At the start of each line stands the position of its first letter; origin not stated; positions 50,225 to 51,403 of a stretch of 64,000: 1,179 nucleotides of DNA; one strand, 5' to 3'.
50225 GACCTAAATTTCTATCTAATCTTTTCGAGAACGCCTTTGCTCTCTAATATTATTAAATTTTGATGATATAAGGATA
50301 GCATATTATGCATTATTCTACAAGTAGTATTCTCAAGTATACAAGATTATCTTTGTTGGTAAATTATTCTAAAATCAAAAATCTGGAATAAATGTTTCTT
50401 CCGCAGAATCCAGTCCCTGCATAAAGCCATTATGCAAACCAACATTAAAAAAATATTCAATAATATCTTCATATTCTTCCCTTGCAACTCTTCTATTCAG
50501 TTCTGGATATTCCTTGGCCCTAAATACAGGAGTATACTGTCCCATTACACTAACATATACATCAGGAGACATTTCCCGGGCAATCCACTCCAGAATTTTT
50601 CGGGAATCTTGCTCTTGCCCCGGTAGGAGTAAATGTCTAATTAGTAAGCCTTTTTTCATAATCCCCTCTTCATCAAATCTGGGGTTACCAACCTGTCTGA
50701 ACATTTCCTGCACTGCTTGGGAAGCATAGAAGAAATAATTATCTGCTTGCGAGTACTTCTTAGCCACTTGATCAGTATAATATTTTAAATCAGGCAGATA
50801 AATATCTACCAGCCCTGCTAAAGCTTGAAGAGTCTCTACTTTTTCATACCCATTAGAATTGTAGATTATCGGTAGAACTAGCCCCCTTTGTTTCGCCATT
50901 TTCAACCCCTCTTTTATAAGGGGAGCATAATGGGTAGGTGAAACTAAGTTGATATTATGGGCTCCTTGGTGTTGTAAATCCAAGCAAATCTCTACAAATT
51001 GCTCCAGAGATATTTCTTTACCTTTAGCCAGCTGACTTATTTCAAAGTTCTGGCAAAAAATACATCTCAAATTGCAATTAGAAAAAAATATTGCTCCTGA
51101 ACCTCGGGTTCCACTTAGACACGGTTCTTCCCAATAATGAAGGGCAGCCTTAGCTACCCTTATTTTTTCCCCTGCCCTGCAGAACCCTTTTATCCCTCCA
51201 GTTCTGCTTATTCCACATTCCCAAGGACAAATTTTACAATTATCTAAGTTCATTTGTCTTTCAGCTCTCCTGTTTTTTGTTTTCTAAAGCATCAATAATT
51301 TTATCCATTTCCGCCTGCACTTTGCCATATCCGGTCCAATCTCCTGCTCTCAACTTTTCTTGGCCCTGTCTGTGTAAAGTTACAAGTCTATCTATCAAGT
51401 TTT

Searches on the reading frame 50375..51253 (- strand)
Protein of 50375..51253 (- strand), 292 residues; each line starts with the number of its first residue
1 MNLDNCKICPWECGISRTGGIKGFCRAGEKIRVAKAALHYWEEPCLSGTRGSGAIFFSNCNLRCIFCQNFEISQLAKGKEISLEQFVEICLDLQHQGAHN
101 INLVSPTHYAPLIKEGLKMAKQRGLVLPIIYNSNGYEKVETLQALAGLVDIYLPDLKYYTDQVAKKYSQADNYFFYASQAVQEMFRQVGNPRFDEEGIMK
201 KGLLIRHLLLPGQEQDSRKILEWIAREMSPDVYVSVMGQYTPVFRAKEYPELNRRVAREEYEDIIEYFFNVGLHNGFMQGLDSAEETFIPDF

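Call 28: search_protein_families(library=ncbifam, proteins=[window:50375-51253:-], max_evalue=0.00001)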
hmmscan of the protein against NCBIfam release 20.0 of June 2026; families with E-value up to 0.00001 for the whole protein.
window:50375-51253:- (292 aa): 4 families
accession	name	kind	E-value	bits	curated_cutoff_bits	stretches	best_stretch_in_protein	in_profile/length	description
TIGR02495.1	NrdG2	equivalog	3.9e-09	36.1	131.15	1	54-173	20-138/193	anaerobic ribonucleoside-triphosphate reductase activating protein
NF043069.1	T4HPD_activ_SAM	equivalog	1.4e-06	27.9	425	0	113-173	141-199/299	trans-4-hydroxy-L-proline dehydratase activase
TIGR02493.1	PFLA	equivalog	3.1e-06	26.7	231.75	0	55-172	20-142/235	pyruvate formate-lyase-activating protein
TIGR04337.1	AmmeMemoSam_rS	hypoth_equivalog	7.1e-06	25.1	220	0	58-251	77-260/349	AmmeMemoRadiSam system radical SAM enzyme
